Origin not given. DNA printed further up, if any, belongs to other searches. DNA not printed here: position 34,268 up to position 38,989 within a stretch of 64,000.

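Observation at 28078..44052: A roughly 16-kb translationally coupled C1/folate operon fuses fhs, MetFV, Hdr-like and Flx-like modules with folC and a methyl-THF:corrinoid methyltransferase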

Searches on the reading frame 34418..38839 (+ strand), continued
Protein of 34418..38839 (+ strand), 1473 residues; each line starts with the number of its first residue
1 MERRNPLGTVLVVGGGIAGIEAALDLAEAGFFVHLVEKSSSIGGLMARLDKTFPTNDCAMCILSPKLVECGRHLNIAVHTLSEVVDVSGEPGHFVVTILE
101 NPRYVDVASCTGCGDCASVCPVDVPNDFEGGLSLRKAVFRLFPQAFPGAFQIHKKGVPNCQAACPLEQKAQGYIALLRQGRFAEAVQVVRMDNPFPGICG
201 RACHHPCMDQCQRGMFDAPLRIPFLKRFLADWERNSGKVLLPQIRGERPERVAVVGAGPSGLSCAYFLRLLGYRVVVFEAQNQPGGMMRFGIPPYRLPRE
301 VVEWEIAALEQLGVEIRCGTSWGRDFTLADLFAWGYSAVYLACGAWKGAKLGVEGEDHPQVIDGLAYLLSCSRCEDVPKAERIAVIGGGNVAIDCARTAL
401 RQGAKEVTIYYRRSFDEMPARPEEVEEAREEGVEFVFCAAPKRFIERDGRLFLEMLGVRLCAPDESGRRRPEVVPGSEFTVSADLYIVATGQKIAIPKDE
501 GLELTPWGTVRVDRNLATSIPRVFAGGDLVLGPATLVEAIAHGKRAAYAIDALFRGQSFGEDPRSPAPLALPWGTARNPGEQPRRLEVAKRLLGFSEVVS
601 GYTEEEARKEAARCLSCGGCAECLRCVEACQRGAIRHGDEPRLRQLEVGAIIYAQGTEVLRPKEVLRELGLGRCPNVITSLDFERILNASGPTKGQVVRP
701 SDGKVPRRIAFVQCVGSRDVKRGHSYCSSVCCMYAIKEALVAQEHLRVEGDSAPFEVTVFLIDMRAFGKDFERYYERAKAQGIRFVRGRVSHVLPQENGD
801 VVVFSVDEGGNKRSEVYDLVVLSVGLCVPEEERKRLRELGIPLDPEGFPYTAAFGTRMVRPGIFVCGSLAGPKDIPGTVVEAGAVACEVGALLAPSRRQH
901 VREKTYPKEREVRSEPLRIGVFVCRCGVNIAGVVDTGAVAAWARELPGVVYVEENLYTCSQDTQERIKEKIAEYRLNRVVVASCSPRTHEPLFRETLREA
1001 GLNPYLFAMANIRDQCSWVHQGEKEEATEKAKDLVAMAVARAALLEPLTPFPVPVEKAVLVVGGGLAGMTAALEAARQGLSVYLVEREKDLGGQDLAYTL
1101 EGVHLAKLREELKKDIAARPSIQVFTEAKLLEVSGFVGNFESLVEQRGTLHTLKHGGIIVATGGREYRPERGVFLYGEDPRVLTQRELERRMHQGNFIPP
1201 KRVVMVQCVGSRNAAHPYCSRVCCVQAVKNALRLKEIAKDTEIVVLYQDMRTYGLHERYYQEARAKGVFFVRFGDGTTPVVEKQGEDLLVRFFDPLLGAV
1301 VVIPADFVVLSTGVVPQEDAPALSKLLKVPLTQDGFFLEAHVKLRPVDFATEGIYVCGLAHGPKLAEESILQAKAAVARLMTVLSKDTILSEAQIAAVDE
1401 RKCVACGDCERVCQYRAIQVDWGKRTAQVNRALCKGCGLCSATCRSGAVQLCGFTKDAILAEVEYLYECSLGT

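Call 45: search_protein_families(library=pfam, proteins=[L007:9208-9825:+, L007:14943-15950:+, L007:15972-16499:+, L007:16533-17381:+, L007:17447-18472:+, L007:18476-19330:+, L081:6600-7919:+, L081:8363-8710:+, L081:8721-9971:+, L081:14809-15648:+], max_evalue=0.00001)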
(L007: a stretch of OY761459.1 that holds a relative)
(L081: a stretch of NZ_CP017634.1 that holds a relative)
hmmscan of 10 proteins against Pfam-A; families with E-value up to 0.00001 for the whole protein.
L007:9208-9825:+ (205 aa): 4 families
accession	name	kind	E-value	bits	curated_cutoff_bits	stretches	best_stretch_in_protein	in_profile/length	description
PF01926.29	MMR_HSR1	-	4.8e-22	78.6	21.9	1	36-154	1-113/113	50S ribosome-binding GTPase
PF02421.24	FeoB_N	-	2.6e-12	47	27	1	36-195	2-152/156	Ferrous iron transport protein B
PF03193.22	RsgA_GTPase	-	4.9e-09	36.7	30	0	37-89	109-167/174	RsgA GTPase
PF00350.29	Dynamin_N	-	4.3e-07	30.6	27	0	37-65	1-29/168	Dynamin family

L007:14943-15950:+ (335 aa): 3 families
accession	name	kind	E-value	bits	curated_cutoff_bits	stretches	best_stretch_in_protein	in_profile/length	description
PF13183.11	Fer4_8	-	4.1e-07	30.9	27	1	219-289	1-68/68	4Fe-4S dicluster domain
PF12797.12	Fer4_2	-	8e-07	29.1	24.5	0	267-286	2-21/22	4Fe-4S binding domain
PF04432.18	FrhB_FdhB_C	-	9.6e-06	26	23.3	1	88-188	4-113/150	Coenzyme F420 hydrogenase/dehydrogenase, beta subunit C terminus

L007:15972-16499:+ (175 aa): 4 families
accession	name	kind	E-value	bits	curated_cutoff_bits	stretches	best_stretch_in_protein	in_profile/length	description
PF13183.11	Fer4_8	-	2.8e-11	44.2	27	1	18-78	3-68/68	4Fe-4S dicluster domain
PF13534.11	Fer4_17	-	2e-09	38.3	22.2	1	19-79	1-61/61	4Fe-4S dicluster domain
PF13187.11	Fer4_9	-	1.1e-08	35.4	27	1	19-77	1-50/52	4Fe-4S dicluster domain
PF13237.11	Fer4_10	-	9e-06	26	25.5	0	19-75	8-53/53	4Fe-4S dicluster domain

L007:16533-17381:+ (282 aa): 1 family
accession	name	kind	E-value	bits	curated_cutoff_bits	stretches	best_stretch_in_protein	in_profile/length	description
PF02754.22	CCG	-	2.4e-23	82.5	20.6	2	3-84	1-84/85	Cysteine-rich domain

L007:17447-18472:+ (341 aa): 5 families
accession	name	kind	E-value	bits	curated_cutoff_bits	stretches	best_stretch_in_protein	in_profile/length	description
PF17179.9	Fer4_22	-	3.2e-33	114.9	27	1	236-329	1-95/95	4Fe-4S dicluster domain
PF13183.11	Fer4_8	-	1.8e-07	32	27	0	235-329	3-68/68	4Fe-4S dicluster domain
PF13187.11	Fer4_9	-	3.9e-07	30.4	27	0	295-328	34-50/52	4Fe-4S dicluster domain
PF13534.11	Fer4_17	-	9.4e-07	29.7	22.2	0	295-330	26-61/61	4Fe-4S dicluster domain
PF12797.12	Fer4_2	-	3.8e-06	27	24.5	0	312-327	7-22/22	4Fe-4S binding domain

L007:18476-19330:+ (284 aa): 3 families
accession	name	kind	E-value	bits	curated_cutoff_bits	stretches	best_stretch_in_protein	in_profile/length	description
PF00175.26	NAD_binding_1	-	8.8e-16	59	22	1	123-226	2-107/109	Oxidoreductase NAD-binding domain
PF10418.14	DHODB_Fe-S_bind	-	9.9e-11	41.6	23.9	1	245-277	1-40/41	Iron-sulfur cluster binding domain of dihydroorotate dehydrogenase B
PF00970.30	FAD_binding_6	-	3.2e-07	31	21.1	1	25-108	10-96/99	Oxidoreductase FAD-binding domain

L081:6600-7919:+ (439 aa): 11 families
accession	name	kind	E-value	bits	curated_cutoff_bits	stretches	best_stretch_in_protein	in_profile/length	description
PF00158.32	Sigma54_activat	-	3.4e-71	238.8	20.2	1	139-305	1-167/168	Sigma-54 interaction domain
PF25601.1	AAA_lid_14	-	3.4e-23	81.7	27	1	311-389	1-79/87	AAA+ ATPase lid domain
PF14532.12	Sigma54_activ_2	-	5.6e-19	69.2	25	1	140-310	1-138/138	Sigma-54 interaction domain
PF02954.25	HTH_8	-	4e-17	62.1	22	1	397-437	2-42/42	Bacterial regulatory protein, Fis family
PF13426.13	PAS_9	-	6.5e-15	55.7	27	1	20-121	2-101/103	PAS domain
PF00989.32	PAS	-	7.7e-10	39.2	22.6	1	10-113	2-105/113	PAS fold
PF08448.16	PAS_4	-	1e-09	39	23.1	1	15-120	1-104/110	PAS fold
PF07728.20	AAA_5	-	3.6e-09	37.2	22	1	163-281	2-123/139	AAA domain (dynein-related subfamily)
PF07724.20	AAA_2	-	1.1e-08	35.8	27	1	161-285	4-129/166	AAA domain (Cdc48 subfamily)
PF01078.27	Mg_chelatase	-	2e-06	27.8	20.3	0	154-281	16-158/207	Magnesium chelatase, subunit ChlI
PF00004.35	AAA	-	4.9e-06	27.4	21.2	1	163-297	1-123/131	ATPase family associated with various cellular activities (AAA)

L081:8363-8710:+ (115 aa): 1 family
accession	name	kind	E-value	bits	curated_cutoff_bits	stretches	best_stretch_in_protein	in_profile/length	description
PF04358.19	DsrC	-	1.4e-08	35.5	24.9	1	29-81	21-73/107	DsrC like protein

L081:8721-9971:+ (416 aa): 5 families
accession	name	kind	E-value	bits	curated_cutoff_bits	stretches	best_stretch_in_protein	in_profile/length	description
PF02754.22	CCG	-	4.6e-12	46.3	20.6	1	290-380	2-84/85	Cysteine-rich domain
PF13534.11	Fer4_17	-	2.8e-10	41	22.2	1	33-93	2-61/61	4Fe-4S dicluster domain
PF13183.11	Fer4_8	-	1.2e-09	39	27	1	31-92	3-68/68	4Fe-4S dicluster domain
PF13187.11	Fer4_9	-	2.1e-06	28.1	27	1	32-91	1-50/52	4Fe-4S dicluster domain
PF13237.11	Fer4_10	-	3.1e-06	27.5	25.5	0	77-95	8-22/53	4Fe-4S dicluster domain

L081:14809-15648:+ (279 aa): 3 families
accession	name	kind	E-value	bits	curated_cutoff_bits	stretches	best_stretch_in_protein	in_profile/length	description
PF12797.12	Fer4_2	-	5e-09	36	24.5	0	155-174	3-22/22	4Fe-4S binding domain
PF13237.11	Fer4_10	-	4.2e-06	27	25.5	0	155-225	2-53/53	4Fe-4S dicluster domain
PF00037.32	Fer4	-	7.2e-06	26.1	21.1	0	160-173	6-19/24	4Fe-4S binding domain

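Call 52: find_encoding_contigs(protein=P0038, flank=9000, max_places=1)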
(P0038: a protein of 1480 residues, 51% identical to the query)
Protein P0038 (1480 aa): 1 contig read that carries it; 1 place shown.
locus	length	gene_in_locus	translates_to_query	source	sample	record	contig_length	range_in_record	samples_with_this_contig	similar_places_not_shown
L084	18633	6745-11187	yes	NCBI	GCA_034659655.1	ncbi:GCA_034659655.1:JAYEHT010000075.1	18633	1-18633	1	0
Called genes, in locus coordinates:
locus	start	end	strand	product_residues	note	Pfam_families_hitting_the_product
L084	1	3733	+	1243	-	PF00070:Pyr_redox (weak), PF01266:DAO (weak), PF07992:Pyr_redox_2, PF13450:NAD_binding_8, PF07992:Pyr_redox_2, PF07992:Pyr_redox_2, PF12838:Fer4_7, PF14697:Fer4_21, +16 more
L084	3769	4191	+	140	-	PF02662:FlpD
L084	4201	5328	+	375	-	PF04432:FrhB_FdhB_C, PF13484:Fer4_16 (faint), PF00037:Fer4 (faint), PF13183:Fer4_8 (weak)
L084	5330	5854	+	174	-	PF13237:Fer4_10 (faint), PF13183:Fer4_8, PF13187:Fer4_9, PF13534:Fer4_17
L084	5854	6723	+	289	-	PF02754:CCG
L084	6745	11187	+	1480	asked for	PF12831:FAD_oxidored (weak), PF00037:Fer4 (weak), PF14691:Fer4_20, PF07992:Pyr_redox_2, PF13738:Pyr_redox_3, PF00070:Pyr_redox, PF07992:Pyr_redox_2, PF12838:Fer4_7, +17 more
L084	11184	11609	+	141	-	PF02662:FlpD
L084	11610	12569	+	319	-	PF13187:Fer4_9 (faint), PF12797:Fer4_2 (faint), PF13237:Fer4_10 (faint), PF13183:Fer4_8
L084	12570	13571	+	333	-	PF13746:Fer4_18 (faint), PF14697:Fer4_21 (faint), PF17179:Fer4_22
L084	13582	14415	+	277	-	PF00175:NAD_binding_1, PF10418:DHODB_Fe-S_bind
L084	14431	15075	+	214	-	PF02589:LUD_dom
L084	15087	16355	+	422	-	PF09861:Lar_N, PF04015:DUF362 (weak)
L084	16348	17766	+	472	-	PF01565:FAD_binding_4, PF02913:FAD-oxidase_C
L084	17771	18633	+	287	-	PF13237:Fer4_10 (faint), PF13183:Fer4_8, PF13534:Fer4_17, PF02754:CCG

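Call 53: find_encoding_contigs(protein=P0116, flank=9000, max_places=1)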
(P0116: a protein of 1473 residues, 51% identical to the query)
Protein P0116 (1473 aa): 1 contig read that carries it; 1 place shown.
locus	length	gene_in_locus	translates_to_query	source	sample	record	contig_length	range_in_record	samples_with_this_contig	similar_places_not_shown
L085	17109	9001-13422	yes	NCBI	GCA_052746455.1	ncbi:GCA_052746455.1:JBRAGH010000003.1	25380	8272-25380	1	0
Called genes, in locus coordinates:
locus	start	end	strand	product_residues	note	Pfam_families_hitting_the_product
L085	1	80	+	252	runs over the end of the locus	PF01656:CbiA, PF01935:DUF87 (weak), PF13614:AAA_31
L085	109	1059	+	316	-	PF03599:CdhD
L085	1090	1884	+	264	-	PF00809:Pterin_bind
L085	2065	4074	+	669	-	PF00890:FAD_binding_2 (weak), PF01266:DAO (weak), PF12831:FAD_oxidored, PF13450:NAD_binding_8 (weak), PF00037:Fer4 (weak), PF12838:Fer4_7, PF13187:Fer4_9, PF14697:Fer4_21, +12 more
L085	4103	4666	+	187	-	PF13183:Fer4_8, PF13237:Fer4_10 (weak), PF12838:Fer4_7 (weak), PF13187:Fer4_9 (weak), PF13484:Fer4_16 (faint), PF13534:Fer4_17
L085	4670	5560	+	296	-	PF02754:CCG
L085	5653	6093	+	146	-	-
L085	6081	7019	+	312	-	PF13187:Fer4_9 (faint), PF12838:Fer4_7 (faint), PF13534:Fer4_17 (faint), PF12797:Fer4_2 (faint), PF13183:Fer4_8 (weak)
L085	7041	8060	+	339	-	PF13187:Fer4_9 (faint), PF12797:Fer4_2 (faint), PF13237:Fer4_10 (faint), PF17179:Fer4_22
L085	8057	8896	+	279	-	PF00175:NAD_binding_1, PF10418:DHODB_Fe-S_bind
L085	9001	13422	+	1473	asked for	PF12831:FAD_oxidored (weak), PF00037:Fer4 (weak), PF12797:Fer4_2 (weak), PF14691:Fer4_20, PF01266:DAO, PF07992:Pyr_redox_2, PF13450:NAD_binding_8, PF00890:FAD_binding_2, +21 more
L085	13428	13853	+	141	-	PF02662:FlpD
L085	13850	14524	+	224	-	PF12225:DUF5981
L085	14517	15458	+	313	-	PF02219:MTHFR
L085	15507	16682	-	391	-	PF00037:Fer4 (faint), PF13237:Fer4_10 (weak), PF12838:Fer4_7 (weak), PF13187:Fer4_9 (weak)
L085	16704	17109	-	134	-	?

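Call 54: find_encoding_contigs(protein=P0088, flank=9000, max_places=1)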
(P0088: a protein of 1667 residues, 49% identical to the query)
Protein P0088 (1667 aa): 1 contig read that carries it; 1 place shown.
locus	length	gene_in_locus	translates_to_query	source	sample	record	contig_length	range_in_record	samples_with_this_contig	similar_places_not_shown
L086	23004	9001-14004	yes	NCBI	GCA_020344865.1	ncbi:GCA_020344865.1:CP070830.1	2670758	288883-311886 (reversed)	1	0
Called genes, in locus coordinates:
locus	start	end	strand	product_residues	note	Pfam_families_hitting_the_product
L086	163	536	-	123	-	PF00849:PseudoU_synth_2 (weak)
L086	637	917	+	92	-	PF00829:Ribosomal_L21p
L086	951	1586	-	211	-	PF13241:NAD_binding_7, PF14824:Sirohm_synth_M (faint)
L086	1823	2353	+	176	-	PF05683:Fumerase_C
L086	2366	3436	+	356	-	PF06071:YchF-GTPase_C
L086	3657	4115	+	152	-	-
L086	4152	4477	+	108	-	-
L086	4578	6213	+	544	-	PF00474:SSF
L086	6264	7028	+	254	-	PF01182:Glucosamine_iso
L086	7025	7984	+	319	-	-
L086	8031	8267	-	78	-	-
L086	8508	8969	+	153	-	PF13237:Fer4_10 (weak), PF12838:Fer4_7 (weak), PF13183:Fer4_8, PF13187:Fer4_9, PF13534:Fer4_17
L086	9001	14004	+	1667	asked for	PF12831:FAD_oxidored, PF14691:Fer4_20, PF07992:Pyr_redox_2, PF07992:Pyr_redox_2, PF07992:Pyr_redox_2, PF00890:FAD_binding_2, PF07992:Pyr_redox_2, PF12831:FAD_oxidored, +22 more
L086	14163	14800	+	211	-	PF01790:LGT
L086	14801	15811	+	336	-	PF01790:LGT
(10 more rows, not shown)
